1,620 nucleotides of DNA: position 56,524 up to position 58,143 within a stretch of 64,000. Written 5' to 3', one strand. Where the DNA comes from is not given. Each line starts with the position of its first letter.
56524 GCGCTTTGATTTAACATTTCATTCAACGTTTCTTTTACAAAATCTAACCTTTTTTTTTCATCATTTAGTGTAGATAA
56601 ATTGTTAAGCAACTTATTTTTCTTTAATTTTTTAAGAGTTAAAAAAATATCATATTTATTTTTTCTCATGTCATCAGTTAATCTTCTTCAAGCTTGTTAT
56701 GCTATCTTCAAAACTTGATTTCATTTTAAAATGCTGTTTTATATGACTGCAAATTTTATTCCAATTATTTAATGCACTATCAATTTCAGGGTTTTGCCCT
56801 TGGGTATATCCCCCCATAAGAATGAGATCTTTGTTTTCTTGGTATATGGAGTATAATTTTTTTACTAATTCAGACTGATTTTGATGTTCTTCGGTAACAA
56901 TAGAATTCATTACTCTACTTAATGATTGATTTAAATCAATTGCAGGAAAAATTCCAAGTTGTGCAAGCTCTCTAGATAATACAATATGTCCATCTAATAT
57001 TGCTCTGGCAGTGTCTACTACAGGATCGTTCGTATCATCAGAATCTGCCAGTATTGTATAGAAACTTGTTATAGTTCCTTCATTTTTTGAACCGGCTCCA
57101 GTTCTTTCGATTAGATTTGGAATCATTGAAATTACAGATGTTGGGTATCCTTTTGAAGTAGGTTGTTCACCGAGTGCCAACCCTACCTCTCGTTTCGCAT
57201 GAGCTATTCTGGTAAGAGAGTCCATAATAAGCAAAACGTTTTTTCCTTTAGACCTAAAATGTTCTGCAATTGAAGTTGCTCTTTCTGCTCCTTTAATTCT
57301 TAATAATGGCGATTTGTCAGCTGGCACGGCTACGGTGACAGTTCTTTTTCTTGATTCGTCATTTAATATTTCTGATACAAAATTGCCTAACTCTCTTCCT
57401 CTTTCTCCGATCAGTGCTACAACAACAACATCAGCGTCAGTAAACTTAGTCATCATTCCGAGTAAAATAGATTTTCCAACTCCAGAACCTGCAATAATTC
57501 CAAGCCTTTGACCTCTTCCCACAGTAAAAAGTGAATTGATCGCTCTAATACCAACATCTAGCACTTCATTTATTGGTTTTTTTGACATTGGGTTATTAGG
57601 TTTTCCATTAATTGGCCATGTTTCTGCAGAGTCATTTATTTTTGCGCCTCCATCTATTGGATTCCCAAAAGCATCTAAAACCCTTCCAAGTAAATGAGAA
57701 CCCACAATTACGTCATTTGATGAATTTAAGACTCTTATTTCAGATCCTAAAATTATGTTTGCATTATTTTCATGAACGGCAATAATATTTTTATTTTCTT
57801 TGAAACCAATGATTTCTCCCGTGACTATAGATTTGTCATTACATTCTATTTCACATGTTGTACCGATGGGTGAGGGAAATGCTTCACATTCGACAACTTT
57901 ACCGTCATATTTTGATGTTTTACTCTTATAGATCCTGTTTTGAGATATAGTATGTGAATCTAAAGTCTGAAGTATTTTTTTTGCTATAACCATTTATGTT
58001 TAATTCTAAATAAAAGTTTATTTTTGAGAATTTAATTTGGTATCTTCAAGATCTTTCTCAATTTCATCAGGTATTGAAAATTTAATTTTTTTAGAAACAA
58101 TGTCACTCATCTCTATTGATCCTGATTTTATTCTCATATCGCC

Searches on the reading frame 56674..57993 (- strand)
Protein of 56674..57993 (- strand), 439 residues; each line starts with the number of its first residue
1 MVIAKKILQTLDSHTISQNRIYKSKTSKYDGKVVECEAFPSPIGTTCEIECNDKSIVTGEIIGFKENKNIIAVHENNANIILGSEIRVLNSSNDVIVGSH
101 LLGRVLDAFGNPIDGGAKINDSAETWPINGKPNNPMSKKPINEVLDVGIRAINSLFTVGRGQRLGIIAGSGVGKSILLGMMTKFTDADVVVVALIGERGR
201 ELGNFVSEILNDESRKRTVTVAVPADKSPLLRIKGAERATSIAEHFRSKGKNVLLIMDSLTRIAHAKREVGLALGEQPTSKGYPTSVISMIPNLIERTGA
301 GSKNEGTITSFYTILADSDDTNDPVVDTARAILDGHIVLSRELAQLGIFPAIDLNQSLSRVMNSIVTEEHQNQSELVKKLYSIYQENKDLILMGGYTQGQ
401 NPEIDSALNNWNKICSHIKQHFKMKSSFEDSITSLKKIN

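Call 70: search_protein_families(library=pfam, proteins=[window:56674-57993:-], max_evalue=0.0001)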
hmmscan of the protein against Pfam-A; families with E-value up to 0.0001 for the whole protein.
window:56674-57993:- (439 aa): 2 families
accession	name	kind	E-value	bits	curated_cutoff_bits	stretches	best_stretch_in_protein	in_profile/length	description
PF00006.31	ATP-synt_ab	-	9.2e-78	261.2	29.5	1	148-359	1-213/213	ATP synthase alpha/beta family, nucleotide-binding domain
PF18269.6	T3SS_ATPase_C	-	3.7e-21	75.2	22.7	1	366-436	1-71/72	T3SS EscN ATPase C-terminal domain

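Call 96: list_cluster_members(proteins=[window:56677-57993:-, window:30942-33968:+, window:40937-42394:-, window:43947-44717:+, window:35412-36065:-])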
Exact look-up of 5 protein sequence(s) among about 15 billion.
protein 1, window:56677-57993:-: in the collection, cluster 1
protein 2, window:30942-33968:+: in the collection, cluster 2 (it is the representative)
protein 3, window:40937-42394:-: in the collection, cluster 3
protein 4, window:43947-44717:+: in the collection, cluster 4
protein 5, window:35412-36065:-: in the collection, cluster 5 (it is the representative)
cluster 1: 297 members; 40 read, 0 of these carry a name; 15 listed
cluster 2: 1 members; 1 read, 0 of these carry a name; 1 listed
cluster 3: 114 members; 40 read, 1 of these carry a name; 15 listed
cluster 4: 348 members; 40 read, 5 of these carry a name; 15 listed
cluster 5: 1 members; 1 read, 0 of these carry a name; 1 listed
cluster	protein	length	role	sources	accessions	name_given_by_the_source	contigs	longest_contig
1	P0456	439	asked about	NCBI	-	-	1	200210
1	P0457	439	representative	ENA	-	-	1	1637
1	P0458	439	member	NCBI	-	-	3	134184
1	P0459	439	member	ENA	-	-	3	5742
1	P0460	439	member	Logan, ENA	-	-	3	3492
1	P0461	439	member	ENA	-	-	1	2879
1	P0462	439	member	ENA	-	-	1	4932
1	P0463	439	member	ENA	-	-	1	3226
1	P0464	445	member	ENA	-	-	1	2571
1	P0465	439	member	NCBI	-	-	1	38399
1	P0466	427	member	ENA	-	-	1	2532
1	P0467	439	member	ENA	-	-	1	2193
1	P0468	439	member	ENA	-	-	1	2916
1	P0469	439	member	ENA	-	-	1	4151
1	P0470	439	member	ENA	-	-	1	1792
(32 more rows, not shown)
